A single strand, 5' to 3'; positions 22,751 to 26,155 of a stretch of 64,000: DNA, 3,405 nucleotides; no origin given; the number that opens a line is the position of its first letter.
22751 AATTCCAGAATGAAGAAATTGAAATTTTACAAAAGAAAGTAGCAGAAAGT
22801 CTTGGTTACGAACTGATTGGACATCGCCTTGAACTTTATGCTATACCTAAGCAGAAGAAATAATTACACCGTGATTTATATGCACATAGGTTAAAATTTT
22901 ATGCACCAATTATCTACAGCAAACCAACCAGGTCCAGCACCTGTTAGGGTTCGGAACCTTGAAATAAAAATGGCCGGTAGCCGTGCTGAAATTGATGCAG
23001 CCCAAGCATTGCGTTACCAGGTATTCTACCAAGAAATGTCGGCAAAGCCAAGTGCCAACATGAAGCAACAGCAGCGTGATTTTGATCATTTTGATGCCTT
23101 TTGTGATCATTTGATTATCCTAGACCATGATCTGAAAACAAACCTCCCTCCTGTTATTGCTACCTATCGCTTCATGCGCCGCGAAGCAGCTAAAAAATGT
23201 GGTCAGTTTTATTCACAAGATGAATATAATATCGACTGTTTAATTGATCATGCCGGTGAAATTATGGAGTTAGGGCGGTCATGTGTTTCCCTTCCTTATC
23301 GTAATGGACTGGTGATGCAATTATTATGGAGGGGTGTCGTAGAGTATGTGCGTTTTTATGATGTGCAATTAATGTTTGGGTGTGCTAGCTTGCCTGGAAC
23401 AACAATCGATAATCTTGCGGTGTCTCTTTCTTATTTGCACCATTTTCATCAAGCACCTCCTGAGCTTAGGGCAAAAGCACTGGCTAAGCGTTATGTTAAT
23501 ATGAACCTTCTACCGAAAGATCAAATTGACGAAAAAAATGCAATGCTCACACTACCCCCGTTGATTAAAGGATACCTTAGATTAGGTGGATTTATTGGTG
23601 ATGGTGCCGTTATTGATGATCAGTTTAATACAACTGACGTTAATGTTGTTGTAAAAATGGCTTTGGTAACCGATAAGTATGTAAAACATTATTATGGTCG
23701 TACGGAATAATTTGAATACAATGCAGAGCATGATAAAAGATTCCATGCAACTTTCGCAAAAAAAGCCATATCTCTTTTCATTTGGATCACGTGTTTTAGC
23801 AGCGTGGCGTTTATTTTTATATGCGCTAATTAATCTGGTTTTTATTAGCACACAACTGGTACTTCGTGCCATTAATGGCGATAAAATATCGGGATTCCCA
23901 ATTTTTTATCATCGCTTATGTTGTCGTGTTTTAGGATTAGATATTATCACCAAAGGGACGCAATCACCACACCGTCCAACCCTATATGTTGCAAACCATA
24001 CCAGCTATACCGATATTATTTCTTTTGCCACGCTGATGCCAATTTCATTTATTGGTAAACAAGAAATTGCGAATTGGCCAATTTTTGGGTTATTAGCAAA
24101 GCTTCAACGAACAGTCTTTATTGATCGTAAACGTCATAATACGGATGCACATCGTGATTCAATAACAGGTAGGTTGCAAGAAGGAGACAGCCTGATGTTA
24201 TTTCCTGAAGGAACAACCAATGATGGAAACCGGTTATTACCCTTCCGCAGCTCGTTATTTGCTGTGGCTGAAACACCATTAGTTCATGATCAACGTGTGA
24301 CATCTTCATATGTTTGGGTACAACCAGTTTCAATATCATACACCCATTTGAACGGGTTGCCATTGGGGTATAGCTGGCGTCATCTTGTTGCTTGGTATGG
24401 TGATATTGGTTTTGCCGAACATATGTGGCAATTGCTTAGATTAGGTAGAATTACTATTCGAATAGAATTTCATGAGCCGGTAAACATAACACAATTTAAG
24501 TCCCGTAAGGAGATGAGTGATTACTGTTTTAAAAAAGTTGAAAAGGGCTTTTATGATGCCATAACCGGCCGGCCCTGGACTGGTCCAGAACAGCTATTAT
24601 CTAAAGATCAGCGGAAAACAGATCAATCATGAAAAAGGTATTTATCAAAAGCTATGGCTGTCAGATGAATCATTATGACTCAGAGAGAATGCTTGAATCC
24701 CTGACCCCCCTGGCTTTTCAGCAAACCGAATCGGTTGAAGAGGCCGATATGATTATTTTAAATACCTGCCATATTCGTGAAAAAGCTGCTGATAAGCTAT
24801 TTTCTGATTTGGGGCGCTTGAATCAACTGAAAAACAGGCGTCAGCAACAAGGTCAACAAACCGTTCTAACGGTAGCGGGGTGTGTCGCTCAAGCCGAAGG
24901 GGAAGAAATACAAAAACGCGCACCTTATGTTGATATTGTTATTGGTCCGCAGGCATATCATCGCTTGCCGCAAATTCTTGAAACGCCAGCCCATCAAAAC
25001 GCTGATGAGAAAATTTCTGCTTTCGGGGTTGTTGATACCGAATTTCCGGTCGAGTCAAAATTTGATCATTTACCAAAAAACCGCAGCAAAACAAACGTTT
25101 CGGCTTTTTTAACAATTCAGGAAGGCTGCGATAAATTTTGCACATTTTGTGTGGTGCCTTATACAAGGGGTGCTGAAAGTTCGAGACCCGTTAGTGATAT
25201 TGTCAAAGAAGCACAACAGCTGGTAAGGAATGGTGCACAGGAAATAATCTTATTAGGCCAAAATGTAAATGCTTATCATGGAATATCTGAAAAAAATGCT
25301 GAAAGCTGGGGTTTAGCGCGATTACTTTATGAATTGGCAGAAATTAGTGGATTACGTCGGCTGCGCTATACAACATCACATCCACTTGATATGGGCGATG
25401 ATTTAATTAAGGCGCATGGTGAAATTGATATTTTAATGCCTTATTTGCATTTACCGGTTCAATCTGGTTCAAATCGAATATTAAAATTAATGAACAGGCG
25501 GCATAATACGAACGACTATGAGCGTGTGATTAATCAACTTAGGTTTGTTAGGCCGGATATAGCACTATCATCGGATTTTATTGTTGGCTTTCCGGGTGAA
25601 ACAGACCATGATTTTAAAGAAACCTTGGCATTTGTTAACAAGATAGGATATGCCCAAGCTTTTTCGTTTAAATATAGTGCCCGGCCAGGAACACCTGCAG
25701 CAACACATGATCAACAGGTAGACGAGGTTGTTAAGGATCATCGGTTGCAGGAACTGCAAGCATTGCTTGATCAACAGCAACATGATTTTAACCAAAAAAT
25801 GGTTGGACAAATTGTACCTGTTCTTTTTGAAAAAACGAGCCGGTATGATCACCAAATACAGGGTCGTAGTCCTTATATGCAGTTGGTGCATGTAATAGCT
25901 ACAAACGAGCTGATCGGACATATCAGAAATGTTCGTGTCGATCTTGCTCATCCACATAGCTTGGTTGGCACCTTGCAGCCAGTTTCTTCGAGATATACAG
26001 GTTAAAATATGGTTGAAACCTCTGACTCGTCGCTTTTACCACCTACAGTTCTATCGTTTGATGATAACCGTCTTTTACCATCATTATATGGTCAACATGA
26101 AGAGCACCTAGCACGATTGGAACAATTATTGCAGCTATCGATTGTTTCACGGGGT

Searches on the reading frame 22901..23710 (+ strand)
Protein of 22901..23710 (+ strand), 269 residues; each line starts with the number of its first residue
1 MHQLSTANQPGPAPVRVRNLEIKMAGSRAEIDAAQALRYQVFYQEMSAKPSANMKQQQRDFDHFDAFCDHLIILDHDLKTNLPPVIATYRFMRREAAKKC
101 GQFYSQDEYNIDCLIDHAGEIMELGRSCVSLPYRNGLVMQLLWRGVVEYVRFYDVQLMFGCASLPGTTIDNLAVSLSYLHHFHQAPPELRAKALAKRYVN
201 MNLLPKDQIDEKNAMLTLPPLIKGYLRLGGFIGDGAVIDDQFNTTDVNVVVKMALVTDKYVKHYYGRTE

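Call 36: search_protein_families(library=ncbifam, proteins=[window:22901-23710:+], max_evalue=0.001)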
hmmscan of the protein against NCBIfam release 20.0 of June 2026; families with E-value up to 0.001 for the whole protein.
window:22901-23710:+ (269 aa): 3 families
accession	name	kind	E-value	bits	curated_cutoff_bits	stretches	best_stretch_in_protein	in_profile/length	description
NF052555.1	OrAlActfOlsBBRUA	equivalog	8.1e-87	291.2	320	1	16-265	19-271/278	l-ornithine N(alpha)-acyltransferase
NF052554.1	OrAlActfOlsBRHOCB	equivalog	3.2e-80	269.6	350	1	19-265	7-254/256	L-ornithine N(alpha)-acyltransferase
NF052615.1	orn_lipid_OlsF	equivalog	9e-13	47.6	620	1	56-186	340-473/570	bifunctional ornithine lipid synthase OlsF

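Call 37: search_protein_families(library=pfam, proteins=[window:22901-23710:+], max_evalue=0.01)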
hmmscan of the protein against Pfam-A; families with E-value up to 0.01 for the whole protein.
window:22901-23710:+ (269 aa): 1 family
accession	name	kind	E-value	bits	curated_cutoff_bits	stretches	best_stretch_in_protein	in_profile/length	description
PF13444.12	Acetyltransf_5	-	2.1e-30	105.8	22.4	1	37-144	1-102/102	Acetyltransferase (GNAT) domain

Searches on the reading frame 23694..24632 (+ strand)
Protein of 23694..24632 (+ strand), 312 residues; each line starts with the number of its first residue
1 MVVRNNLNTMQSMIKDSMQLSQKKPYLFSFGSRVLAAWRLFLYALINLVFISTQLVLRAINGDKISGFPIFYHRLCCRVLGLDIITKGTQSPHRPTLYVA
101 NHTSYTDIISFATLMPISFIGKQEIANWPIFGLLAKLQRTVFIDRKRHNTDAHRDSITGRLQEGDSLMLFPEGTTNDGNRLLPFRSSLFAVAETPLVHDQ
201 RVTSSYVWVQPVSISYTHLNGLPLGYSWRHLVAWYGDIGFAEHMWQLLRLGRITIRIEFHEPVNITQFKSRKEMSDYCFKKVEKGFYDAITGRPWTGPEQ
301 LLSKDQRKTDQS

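Call 36: search_protein_families(library=ncbifam, proteins=[window:23694-24632:+], max_evalue=0.001)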
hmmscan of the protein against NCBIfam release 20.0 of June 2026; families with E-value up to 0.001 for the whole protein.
window:23694-24632:+ (312 aa): 5 families
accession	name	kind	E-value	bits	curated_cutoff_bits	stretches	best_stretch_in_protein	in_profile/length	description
NF052553.1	LyOrLpactfOlsABRUA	equivalog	2.1e-77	259.9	300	1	39-293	10-262/263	lyso-ornithine lipid O-acyltransferase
NF052552.1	LyOrLpactfOlsARHOCB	equivalog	4.3e-47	160.4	300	1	51-286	41-268/271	lyso-ornithine lipid O-acyltransferase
TIGR00530.1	AGP_acyltrn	subfamily_domain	1.5e-23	83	102.95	1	81-194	1-119/130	1-acylglycerol-3-phosphate O-acyltransferase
NF011593.0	PRK15018.1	equivalog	2.8e-10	40.3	501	1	42-192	12-167/245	1-acylglycerol-3-phosphate O-acyltransferase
NF006386.0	PRK08633.1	equivalog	1.1e-06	26.6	1221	1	95-191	442-538/1147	acyl-[ACP]--phospholipid O-acyltransferase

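Call 37: search_protein_families(library=pfam, proteins=[window:23694-24632:+], max_evalue=0.01)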
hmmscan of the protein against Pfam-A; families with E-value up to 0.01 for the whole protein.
window:23694-24632:+ (312 aa): 1 family
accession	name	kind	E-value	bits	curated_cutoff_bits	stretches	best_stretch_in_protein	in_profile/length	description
PF01553.26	Acyltransferase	-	3.4e-22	79.1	23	1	90-214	9-131/132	Acyltransferase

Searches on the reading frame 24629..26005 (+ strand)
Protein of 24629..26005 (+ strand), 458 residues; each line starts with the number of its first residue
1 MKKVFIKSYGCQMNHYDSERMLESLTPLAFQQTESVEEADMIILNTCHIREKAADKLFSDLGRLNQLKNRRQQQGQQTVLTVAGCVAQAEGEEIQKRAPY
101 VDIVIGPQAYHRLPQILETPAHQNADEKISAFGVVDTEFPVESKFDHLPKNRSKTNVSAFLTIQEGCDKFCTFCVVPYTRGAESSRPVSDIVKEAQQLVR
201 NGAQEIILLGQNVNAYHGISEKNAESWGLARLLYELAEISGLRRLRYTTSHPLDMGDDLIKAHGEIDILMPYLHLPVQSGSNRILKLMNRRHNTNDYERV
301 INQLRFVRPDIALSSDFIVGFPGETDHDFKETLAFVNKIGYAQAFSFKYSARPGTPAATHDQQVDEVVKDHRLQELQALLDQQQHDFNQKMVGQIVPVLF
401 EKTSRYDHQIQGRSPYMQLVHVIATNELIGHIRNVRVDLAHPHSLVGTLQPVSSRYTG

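Call 36: search_protein_families(library=ncbifam, proteins=[window:24629-26005:+], max_evalue=0.001)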
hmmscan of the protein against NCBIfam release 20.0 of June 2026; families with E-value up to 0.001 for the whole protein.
window:24629-26005:+ (458 aa): 19 families
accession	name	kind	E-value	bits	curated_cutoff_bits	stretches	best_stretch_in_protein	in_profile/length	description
TIGR01574.1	miaB-methiolase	equivalog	3.8e-146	487.5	355.3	1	3-448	1-435/437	tRNA (N6-isopentenyl adenosine(37)-C2)-methylthiotransferase MiaB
TIGR00089.1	TIGR00089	subfamily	5.4e-144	480.1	251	1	3-447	1-429/429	MiaB/RimO family radical SAM methylthiotransferase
TIGR01579.1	MiaB-like-C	equivalog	1.5e-92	311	357.05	1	6-437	1-416/416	tRNA (N(6)-L-threonylcarbamoyladenosine(37)-C(2))-methylthiotransferase MtaB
NF010916.0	PRK14336.1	equivalog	9.8e-86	288.1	606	2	154-449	121-412/418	tRNA (N6-isopentenyl adenosine(37)-C2)-methylthiotransferase MiaB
TIGR01125.1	TIGR01125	equivalog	3.5e-81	273.5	356.95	1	3-414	1-392/432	30S ribosomal protein S12 methylthiotransferase RimO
TIGR01578.1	MiaB-like-B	hypoth_equivalog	4.9e-74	249.6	314.7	1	3-447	1-418/421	tRNA (N(6)-L-threonylcarbamoyladenosine(37)-C(2))-methylthiotransferase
TIGR04013.1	B12_SAM_MJ_1487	hypoth_equivalog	1.1e-27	96.9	251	1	75-369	71-366/382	TIGR04013 family B12-binding domain/radical SAM domain-containing protein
TIGR04014.1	B12_SAM_MJ_0865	equivalog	3.6e-25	88.7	360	1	68-359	61-356/434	methyl-coenzyme M reductase glutamine C-methyltransferase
TIGR04479.1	bcpD_PhpK_rSAM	subfamily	2.8e-15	55.7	600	1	275-339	347-409/504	PhpK family radical SAM P-methyltransferase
TIGR01212.1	TIGR01212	equivalog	8e-07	28.5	180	1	272-340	140-206/302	tRNA modification radical SAM protein MnmL/YtqA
NF040546.1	rSAM_CUAEP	equivalog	4.5e-06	25.6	500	0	277-345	281-347/468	CUAEP/CCAEP-tail radical SAM (seleno)protein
TIGR03471.1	HpnJ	equivalog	6.7e-06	25.2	577.6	1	164-355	203-381/472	hopanoid biosynthesis associated radical SAM protein HpnJ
TIGR04072.2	rSAM_ladder_B12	equivalog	8.3e-06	24.7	360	0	279-359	291-370/443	lipid biosynthesis B12-binding/radical SAM protein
NF004567.0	PRK05904.1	equivalog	8.7e-06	25.1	355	1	274-377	118-220/353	coproporphyrinogen III oxidase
NF038361.1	rSAM_Sden_1168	equivalog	1.3e-05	24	575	1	140-356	262-468/560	Sden_1168 family B12-binding radical SAM P-methyltransferase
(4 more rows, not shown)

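Call 37: search_protein_families(library=pfam, proteins=[window:24629-26005:+], max_evalue=0.01)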
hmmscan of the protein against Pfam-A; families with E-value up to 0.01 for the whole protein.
window:24629-26005:+ (458 aa): 3 families
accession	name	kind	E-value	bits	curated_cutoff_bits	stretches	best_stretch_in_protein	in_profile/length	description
PF00919.26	UPF0004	-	2e-30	105.2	27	1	3-106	1-98/98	Uncharacterized protein family UPF0004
PF04055.27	Radical_SAM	-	2e-26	93.6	29.5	1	162-336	2-166/166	Radical SAM superfamily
PF01938.26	TRAM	-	1.3e-05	25.4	21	1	389-449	1-60/61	TRAM domain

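Call 49: list_cluster_members(proteins=[window:24629-26005:+, window:22901-23710:+, window:58917-59894:+, window:59968-60417:+, window:63031-63423:+, L007:220-1302:+])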
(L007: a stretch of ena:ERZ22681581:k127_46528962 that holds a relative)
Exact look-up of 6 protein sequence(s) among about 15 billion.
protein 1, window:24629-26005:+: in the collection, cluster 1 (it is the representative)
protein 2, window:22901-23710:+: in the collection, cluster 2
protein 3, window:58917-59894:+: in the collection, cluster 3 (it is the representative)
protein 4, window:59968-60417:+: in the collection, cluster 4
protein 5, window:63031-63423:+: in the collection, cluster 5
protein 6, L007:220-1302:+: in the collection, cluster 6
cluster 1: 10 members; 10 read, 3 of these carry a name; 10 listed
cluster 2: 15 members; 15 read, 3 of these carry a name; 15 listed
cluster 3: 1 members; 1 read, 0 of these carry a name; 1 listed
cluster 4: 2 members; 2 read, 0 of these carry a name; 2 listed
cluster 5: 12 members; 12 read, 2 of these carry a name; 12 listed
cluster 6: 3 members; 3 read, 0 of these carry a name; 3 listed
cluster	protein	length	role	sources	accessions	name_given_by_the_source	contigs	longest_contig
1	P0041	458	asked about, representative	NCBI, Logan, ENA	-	-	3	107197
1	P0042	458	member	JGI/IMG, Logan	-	tRNA-2-methylthio-N6-dimethylallyladenosine synthase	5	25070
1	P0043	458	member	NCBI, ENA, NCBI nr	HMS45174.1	MAG TPA: tRNA (N6-isopentenyl adenosine(37)-C2)-methylthiotransferase MiaB ... | tRNA (N6-isopentenyl adenosine(37)-C2)-methylthiotransferase MiaB [Alphaproteobacteria ...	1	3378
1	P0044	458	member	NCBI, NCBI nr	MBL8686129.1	MAG: tRNA (N6-isopentenyl adenosine(37)-C2)-methylthiotransferase MiaB ... | tRNA (N6-isopentenyl adenosine(37)-C2)-methylthiotransferase MiaB [Alphaproteobacteria ...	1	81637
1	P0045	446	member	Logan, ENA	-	-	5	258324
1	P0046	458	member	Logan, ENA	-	-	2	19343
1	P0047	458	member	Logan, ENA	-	-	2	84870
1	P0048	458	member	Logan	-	-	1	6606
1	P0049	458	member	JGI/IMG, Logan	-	-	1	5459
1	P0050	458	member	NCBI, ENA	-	-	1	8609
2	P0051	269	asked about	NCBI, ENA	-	-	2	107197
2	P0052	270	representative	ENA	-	-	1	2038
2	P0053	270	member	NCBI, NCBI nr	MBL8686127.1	MAG: GNAT family N-acetyltransferase [Alphaproteobacteria bacterium] | GNAT family N-acetyltransferase [Alphaproteobacteria bacterium]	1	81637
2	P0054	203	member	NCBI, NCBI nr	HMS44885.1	MAG TPA: GNAT family N-acyltransferase, partial [Alphaproteobacteria bacterium] | GNAT family N-acyltransferase [Alphaproteobacteria bacterium]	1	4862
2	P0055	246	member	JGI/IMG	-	putative hemolysin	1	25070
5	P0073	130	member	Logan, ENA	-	-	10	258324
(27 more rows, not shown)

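Call 50: find_encoding_contigs(protein=P0073, flank=10000, max_places=10)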
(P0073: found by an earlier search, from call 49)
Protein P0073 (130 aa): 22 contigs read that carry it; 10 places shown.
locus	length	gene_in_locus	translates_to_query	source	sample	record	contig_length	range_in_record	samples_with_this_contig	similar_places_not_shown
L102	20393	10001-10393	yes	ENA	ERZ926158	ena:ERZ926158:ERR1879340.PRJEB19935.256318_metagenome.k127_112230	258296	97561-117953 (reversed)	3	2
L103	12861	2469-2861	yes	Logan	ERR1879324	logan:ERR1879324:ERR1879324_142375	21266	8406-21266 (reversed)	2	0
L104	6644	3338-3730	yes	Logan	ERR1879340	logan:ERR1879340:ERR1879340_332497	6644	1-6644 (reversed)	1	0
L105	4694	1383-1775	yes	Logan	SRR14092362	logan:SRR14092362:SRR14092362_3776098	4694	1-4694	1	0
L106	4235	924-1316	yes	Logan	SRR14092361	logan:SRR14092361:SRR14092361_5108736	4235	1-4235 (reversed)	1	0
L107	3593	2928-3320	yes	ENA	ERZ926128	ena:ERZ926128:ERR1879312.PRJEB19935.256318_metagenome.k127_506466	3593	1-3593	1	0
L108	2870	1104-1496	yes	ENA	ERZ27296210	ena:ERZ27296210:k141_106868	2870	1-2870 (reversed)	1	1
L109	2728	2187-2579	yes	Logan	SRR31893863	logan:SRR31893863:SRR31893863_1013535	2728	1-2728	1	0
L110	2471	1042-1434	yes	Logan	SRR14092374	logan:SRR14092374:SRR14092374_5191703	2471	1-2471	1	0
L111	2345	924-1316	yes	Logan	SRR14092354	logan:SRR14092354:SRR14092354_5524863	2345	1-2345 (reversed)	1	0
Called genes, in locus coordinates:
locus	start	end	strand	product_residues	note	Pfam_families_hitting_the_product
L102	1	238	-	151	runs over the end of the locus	PF06262:Zincin_1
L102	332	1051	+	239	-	PF01027:Bax1-I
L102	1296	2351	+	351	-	PF25917:BSH_RND, PF25973:BSH_CzcB (weak), PF25944:Beta-barrel_RND (faint), PF25954:Beta-barrel_RND_2, PF25990:Beta-barrel_YknX (faint), PF25967:RND-MFP_C (weak), PF25989:YknX_C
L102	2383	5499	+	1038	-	PF00873:ACR_tran, PF03176:MMPL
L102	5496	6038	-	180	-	PF04307:YdjM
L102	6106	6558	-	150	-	PF25191:DUF7832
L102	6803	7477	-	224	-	PF03703:bPH_2 (weak)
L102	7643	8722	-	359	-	PF14696:Glyoxalase_5, PF00903:Glyoxalase, PF13669:Glyoxalase_4 (weak)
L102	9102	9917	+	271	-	PF00691:OmpA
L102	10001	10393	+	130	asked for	PF04379:DUF525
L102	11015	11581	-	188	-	-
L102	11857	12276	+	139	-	PF27284:Aq_678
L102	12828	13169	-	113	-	PF12797:Fer4_2 (faint), PF12837:Fer4_6 (faint), PF13237:Fer4_10 (weak), PF12800:Fer4_4 (faint), PF12838:Fer4_7 (weak), PF13187:Fer4_9 (weak), PF00037:Fer4 (weak), PF11953:DUF3470, +1 more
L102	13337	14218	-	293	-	-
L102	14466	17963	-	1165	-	PF01558:POR, PF20169:DUF6537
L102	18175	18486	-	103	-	PF01479:S4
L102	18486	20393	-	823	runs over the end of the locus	PF22527:DEXQc_Suv3, PF00271:Helicase_C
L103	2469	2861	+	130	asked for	PF04379:DUF525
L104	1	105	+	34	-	?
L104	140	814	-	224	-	PF03703:bPH_2 (weak)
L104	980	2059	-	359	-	PF14696:Glyoxalase_5, PF00903:Glyoxalase, PF13669:Glyoxalase_4 (weak)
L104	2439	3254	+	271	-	PF00691:OmpA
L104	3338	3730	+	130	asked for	PF04379:DUF525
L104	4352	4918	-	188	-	-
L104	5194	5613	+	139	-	PF27284:Aq_678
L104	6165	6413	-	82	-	PF00037:Fer4, PF12837:Fer4_6 (faint), PF12838:Fer4_7 (faint), PF11953:DUF3470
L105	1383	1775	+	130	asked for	PF04379:DUF525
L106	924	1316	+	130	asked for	PF04379:DUF525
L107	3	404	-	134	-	?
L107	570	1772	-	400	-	PF14696:Glyoxalase_5, PF00903:Glyoxalase, PF13669:Glyoxalase_4 (weak)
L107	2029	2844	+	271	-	PF00691:OmpA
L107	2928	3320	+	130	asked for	PF04379:DUF525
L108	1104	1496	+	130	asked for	PF04379:DUF525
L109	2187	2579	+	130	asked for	PF04379:DUF525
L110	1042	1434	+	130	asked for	PF04379:DUF525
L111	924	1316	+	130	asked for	PF04379:DUF525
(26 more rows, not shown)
